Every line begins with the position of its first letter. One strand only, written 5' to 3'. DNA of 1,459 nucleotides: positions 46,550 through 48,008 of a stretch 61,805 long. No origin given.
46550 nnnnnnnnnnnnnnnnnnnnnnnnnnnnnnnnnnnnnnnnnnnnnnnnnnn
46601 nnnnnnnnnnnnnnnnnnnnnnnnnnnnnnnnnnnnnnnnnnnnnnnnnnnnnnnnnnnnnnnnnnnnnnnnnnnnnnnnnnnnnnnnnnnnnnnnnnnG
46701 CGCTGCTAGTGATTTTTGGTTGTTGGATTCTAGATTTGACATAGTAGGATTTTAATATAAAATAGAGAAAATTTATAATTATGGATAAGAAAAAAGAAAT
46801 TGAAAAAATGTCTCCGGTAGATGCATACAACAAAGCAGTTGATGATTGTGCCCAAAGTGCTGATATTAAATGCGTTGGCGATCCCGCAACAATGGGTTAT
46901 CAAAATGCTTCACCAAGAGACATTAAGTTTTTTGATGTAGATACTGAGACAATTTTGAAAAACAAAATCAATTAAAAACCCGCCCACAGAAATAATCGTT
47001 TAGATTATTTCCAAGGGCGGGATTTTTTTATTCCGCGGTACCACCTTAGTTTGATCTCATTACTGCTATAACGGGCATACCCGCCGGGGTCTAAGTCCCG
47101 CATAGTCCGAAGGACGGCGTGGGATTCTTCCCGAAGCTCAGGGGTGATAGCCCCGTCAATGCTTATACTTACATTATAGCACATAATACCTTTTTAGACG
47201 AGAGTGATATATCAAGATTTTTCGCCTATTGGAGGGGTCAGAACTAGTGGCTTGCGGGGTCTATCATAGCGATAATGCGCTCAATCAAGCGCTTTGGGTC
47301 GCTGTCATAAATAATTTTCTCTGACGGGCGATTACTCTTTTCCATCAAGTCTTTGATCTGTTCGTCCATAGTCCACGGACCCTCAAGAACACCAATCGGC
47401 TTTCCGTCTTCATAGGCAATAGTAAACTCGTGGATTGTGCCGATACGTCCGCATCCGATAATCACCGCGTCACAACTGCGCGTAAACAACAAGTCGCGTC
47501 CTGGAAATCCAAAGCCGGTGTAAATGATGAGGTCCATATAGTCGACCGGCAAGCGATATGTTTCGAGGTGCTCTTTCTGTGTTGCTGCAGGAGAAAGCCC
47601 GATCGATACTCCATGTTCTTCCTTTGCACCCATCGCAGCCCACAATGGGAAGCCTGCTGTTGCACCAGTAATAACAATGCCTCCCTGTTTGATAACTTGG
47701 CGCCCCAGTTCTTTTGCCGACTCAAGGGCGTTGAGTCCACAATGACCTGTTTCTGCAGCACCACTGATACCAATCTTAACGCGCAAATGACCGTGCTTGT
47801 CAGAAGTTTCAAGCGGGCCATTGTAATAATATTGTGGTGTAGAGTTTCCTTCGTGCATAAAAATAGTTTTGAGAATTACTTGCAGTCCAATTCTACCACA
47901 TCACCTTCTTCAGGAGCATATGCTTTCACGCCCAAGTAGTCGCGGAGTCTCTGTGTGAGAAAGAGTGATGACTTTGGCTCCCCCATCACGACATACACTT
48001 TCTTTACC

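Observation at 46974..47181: T-box riboswitch with an Ile (AUC) specifier and an ultrashort Stem I, about 230 nt upstream of ileS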

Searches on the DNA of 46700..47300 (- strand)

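Call 4: search_rna_families(source=window, start=46700, end=47300, threshold=evalue, max_evalue=10, show_alignments=5)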
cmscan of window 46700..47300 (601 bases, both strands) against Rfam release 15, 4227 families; matches with E-value up to 10: 12.
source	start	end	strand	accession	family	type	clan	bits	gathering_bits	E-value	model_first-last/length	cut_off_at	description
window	47010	47168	-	RF00230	T-box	Cis-reg; leader;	-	49.7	93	6.4e-10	1-219/219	no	T-box leader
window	46950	47037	-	RF02319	TtnuHACA12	Gene; snRNA; snoRNA; HACA-box;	-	20.7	80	2.1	1-131/131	no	Tetrahymena snoRNA TtnuHACA12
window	46956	47030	-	RF04128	MIR8562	Gene; miRNA;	-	19.4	211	0.35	73-170/242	no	MIR8562 microRNA precursor family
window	46960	47033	-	RF04070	MIR6440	Gene; miRNA;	-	18.7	95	0.87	1-108/108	no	MIR6440 microRNA precursor family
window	46913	47032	+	RF01772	rnk_pseudo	Cis-reg; leader;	-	17.3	55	2.7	1-108/108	no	Pseudomonas rnk leader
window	46924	47033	+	RF01602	plasmodium_snoR27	Gene; snRNA; snoRNA; HACA-box;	-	17.3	50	7.8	1-143/143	no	small nucleolar RNA snoR27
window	46907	47031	+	RF01859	Phe_leader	Cis-reg; leader;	-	16.2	55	6.1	1-125/125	no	Phenylalanine leader peptide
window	46973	47027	+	RF03585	mir-3938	Gene; miRNA;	-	15.8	94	3.5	1-88/88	no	mir-3938 microRNA precursor family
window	46966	47096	-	RF01772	rnk_pseudo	Cis-reg; leader;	-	15.8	55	5.7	1-108/108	no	Pseudomonas rnk leader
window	46925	47032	+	RF01635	ceN45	Gene; snRNA; snoRNA; HACA-box;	-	13.4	60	9.5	1-128/128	no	Caenorhabditis snoRNA ceN45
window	46962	47032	-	RF00551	bicoid_3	Cis-reg;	-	11.5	91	2.9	262-336/552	no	Bicoid 3'-UTR regulatory element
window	46900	47055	+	RF01295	SCARNA7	Gene; snRNA; snoRNA; scaRNA;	-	8.2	65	8.6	1-330/330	no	Small Cajal body-specific RNA 7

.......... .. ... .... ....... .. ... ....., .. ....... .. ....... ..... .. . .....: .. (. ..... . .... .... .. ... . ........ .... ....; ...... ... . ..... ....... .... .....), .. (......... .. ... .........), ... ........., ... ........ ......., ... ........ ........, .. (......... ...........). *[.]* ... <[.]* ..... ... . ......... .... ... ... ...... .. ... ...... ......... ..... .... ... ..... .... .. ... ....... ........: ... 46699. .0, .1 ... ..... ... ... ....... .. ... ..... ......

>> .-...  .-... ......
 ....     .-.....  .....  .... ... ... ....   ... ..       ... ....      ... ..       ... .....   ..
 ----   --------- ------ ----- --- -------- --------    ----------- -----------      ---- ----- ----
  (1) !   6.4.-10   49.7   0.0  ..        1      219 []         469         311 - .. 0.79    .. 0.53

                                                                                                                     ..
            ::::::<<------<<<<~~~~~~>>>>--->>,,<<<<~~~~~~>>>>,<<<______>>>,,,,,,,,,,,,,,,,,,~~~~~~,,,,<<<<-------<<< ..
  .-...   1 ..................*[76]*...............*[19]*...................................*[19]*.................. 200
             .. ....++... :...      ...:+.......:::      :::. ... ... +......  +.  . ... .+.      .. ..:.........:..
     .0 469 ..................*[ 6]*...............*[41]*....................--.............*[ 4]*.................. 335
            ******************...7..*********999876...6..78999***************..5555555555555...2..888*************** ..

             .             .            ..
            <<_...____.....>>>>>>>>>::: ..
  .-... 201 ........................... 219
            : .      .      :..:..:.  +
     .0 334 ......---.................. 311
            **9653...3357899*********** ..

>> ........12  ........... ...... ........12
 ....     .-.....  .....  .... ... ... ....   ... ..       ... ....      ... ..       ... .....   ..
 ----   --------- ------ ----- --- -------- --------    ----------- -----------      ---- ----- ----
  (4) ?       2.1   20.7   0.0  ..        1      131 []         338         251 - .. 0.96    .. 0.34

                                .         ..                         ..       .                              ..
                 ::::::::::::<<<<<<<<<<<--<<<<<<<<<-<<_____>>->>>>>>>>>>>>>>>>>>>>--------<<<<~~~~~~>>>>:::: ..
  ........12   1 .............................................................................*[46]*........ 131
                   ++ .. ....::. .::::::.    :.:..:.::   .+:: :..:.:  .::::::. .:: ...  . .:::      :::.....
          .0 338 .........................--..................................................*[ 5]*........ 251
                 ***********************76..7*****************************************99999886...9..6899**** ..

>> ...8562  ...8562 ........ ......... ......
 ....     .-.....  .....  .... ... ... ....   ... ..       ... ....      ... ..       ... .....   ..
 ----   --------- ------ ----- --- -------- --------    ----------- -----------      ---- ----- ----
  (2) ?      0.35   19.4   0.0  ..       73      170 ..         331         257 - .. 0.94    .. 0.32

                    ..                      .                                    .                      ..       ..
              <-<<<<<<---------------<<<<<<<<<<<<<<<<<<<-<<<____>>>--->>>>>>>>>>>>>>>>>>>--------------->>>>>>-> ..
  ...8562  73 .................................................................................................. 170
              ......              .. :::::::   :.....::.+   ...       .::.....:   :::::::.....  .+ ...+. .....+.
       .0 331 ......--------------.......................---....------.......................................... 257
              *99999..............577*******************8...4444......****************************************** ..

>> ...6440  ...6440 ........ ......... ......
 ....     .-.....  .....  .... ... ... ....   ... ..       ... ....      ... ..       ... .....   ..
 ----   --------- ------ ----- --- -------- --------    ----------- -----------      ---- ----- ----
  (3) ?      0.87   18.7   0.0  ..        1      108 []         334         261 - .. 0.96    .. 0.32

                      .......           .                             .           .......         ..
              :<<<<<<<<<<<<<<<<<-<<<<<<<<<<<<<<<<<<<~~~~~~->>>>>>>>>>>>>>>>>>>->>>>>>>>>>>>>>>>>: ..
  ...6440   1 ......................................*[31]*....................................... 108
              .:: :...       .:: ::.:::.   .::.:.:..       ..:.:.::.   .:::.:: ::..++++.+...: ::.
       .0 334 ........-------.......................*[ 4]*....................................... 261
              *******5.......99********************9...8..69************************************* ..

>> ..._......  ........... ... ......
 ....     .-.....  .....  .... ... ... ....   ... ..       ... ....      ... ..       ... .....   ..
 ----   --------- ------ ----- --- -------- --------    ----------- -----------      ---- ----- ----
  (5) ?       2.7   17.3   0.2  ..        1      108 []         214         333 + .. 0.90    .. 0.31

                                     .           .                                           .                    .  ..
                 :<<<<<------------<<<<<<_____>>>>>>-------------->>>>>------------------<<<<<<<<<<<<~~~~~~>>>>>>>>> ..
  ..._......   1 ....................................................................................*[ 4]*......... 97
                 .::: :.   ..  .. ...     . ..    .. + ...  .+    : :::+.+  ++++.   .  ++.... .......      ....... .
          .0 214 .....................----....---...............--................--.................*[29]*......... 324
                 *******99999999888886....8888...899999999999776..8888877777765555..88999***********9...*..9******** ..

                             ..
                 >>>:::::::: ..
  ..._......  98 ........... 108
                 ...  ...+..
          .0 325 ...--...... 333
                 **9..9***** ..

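Call 32: build_rna_model(alignment_id=A1, structure=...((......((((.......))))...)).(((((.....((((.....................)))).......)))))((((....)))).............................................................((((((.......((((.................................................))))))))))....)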
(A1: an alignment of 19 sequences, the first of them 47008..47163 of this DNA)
Model R1 built from alignment A1 (19 sequences, 236 columns); structure: as given.
model positions 136; base pairs 29; branch points 3; effective number of sequences 1.67; information 0.59 bits per position. Calibrated on 0.2 Mb of random sequence (short: E-values are rough).
structure used (alignment columns):
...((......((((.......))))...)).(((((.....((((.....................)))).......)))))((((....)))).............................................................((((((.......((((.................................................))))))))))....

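Call 33: search_with_rna_model(model_id=R1, sources=[window, L001, L002, L003, L004, L005, L006, L007, L008, L009, L010, L011, L012, L013, L014, L015, L016, L017, L018, L019, L020, L021, L022, L023, L024, L025, L026, L027, L028, L029, L030, L031, L032, L033, L034, L035, L036, L037, L038, L039, L040, L041, L042, L043, L044, L045, L046, L047, L048, L049, L050, L051, L052, L053, L054, L055, L056, L057, L058, L059, L060, L061, L062, L063, L064, L065, L066, L067, L068, L069, L070, L071, L072, L073, L074, L075, L076, L077, L078, L079, L080, L081, L083], max_evalue=1, make_alignment=true)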
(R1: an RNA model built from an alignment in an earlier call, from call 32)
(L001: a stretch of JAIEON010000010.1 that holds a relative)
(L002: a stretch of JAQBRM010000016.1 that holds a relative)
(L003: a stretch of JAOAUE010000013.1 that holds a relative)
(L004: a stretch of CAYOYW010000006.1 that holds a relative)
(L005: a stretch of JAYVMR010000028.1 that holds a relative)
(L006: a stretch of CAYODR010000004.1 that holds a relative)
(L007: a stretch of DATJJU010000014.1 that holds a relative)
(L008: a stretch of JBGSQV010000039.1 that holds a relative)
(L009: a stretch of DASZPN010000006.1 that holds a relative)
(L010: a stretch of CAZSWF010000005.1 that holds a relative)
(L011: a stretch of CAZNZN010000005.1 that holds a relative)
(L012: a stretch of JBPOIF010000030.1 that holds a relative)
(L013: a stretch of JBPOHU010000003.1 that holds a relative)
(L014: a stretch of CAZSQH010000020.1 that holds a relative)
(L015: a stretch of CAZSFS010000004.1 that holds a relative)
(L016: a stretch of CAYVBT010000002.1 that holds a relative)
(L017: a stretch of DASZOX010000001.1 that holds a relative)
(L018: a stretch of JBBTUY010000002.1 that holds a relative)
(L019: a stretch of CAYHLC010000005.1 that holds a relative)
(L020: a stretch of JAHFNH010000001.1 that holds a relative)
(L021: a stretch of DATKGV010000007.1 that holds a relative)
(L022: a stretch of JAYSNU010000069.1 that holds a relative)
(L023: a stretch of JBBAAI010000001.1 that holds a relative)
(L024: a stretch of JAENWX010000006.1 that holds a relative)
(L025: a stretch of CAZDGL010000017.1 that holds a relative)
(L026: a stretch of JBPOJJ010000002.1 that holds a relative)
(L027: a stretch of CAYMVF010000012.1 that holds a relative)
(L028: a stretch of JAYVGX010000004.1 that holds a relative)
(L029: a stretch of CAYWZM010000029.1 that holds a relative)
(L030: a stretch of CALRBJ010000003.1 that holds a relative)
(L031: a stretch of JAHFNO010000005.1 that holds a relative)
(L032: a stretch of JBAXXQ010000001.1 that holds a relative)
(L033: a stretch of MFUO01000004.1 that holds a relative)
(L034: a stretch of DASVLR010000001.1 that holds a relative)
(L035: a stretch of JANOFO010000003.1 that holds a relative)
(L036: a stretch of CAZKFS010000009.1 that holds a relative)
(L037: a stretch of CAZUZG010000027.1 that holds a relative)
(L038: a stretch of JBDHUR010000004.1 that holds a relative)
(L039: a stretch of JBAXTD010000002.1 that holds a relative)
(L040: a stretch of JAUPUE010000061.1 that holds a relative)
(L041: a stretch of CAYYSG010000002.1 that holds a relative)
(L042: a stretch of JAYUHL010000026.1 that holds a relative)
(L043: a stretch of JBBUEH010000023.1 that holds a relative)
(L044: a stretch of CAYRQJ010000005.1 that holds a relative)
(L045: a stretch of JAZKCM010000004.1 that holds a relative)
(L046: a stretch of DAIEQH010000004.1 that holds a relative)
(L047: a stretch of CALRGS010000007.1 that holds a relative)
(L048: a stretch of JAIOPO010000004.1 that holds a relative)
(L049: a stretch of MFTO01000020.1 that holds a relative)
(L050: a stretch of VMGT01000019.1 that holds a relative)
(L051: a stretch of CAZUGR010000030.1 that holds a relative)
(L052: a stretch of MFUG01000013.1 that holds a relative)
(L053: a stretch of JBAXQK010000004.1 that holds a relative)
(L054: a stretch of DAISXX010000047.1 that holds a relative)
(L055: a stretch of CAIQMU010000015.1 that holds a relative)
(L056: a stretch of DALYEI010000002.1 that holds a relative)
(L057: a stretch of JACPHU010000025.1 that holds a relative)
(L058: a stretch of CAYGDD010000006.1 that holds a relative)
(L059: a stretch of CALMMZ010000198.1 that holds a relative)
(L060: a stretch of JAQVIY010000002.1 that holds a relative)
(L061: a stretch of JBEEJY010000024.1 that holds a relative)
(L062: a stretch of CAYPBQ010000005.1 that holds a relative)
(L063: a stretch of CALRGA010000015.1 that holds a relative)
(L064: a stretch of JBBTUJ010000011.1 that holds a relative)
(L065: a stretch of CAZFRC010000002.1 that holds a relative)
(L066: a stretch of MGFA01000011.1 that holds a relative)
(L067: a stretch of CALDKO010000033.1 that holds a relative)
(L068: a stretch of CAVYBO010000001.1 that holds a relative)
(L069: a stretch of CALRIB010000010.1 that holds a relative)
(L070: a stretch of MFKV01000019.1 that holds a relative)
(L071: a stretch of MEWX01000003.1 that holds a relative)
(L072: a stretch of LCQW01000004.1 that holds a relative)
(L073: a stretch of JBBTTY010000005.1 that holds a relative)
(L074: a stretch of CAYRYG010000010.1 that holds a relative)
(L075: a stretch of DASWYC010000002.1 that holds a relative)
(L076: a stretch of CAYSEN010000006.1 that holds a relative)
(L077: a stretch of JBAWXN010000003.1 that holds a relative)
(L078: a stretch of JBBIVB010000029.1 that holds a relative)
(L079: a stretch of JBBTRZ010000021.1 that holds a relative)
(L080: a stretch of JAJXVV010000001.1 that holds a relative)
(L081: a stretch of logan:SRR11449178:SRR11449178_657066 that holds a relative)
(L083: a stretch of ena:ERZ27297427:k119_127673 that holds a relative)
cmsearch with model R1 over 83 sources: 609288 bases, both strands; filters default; matches with E-value up to 1: 38.
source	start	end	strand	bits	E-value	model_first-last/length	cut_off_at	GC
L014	2822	2957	+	139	8.5e-36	1-136/136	no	0.47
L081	2806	2952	+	135.3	8.7e-35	1-136/136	no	0.59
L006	2833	2967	+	133.6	2.6e-34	1-136/136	no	0.47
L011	2816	2951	+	131.1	1.3e-33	1-136/136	no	0.47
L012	2786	2918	+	130.9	1.4e-33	1-136/136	no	0.49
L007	2800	2925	+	129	4.8e-33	1-136/136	no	0.47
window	47008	47163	-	128.5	6.7e-33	1-136/136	no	0.54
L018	2815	2946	+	125.2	5.3e-32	1-136/136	no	0.45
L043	2754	2910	+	119.3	2.2e-30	1-136/136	no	0.5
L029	487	634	+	117.4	7.5e-30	1-136/136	no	0.47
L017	1163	1298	+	117.3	8.3e-30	1-136/136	no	0.49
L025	2753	2903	+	117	9.9e-30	1-136/136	no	0.44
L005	2264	2433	+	116.5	1.3e-29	1-136/136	no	0.49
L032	2789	2929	+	116.2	1.6e-29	1-136/136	no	0.45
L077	2767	2948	+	108.4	2.4e-27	1-136/136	no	0.47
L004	2646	2806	+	107.9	3.2e-27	1-136/136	no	0.5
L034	1133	1257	+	107.3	4.5e-27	1-136/136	no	0.55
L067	2126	2296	+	106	1.1e-26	1-136/136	no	0.49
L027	2756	2915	+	103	7.2e-26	1-136/136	no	0.62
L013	2797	2950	+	101.4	1.9e-25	1-136/136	no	0.44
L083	2765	2954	+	96.2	5.3e-24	1-136/136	no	0.52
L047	2764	2933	+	95.7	7.4e-24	1-136/136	no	0.51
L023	2803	2914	+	89.2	4.4e-22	1-136/136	no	0.47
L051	1556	1774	+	86.6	2.3e-21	1-136/136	no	0.42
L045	2807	2916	+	83.9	1.3e-20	1-136/136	no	0.46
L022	2811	2950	+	76.3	1.6e-18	1-136/136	no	0.48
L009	2809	2945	+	74.8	4.1e-18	1-136/136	no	0.55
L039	2811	2946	+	68.8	1.9e-16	1-136/136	no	0.47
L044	2801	2932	+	61.9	1.5e-14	1-136/136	no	0.41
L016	2771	2947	+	58.2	1.5e-13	1-136/136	no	0.42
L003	2799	2950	+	55.3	9.9e-13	1-136/136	no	0.49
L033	2762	2911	+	55.2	1e-12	1-136/136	no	0.41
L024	2688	2818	+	54.5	1.7e-12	1-136/136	no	0.4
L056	2760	2948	+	53.3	3.4e-12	1-136/136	no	0.45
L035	2833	2960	+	49.7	3.4e-11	1-136/136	no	0.44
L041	2691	2843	+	49.1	5.1e-11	1-136/136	no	0.44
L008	2646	2809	+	41.3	7.3e-09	1-136/136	no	0.4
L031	2610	2751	+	26.6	8.1e-05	1-136/136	no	0.44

Alignment A2: 38 matches aligned to the model, 401 columns, each read 5' to 3' on its own strand. Consensus structure (alignment columns), stored with it:
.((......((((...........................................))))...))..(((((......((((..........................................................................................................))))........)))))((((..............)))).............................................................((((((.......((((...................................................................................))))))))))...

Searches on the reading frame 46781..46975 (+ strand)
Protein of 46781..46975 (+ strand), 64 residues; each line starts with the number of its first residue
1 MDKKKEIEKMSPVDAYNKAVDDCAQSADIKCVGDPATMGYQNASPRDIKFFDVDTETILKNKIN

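Call 9: search_protein_families(library=pfam, proteins=[window:46781-46975:+], max_evalue=0.01)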
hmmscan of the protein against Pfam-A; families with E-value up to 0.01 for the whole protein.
window:46781-46975:+ (64 aa): 0 families

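Call 39: find_homologous_proteins(query=window:46781-46975:+, max_evalue=0.001)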
Query window:46781-46975:+ (64 aa): 1 proteins with E <= 0.001 among 1 candidates.
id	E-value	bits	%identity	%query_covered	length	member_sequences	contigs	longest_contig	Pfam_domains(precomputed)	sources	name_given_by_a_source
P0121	2.5e-35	136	100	100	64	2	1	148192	-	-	-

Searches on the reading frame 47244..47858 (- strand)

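Call 9: search_protein_families(library=pfam, proteins=[window:47244-47858:-], max_evalue=0.01)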
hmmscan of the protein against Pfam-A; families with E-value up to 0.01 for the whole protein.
window:47244-47858:- (204 aa): 1 family
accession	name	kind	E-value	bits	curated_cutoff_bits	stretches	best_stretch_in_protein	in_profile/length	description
PF18306.6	LDcluster4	-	3.7e-33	114.7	26.3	1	27-191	2-150/151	SLOG cluster4 family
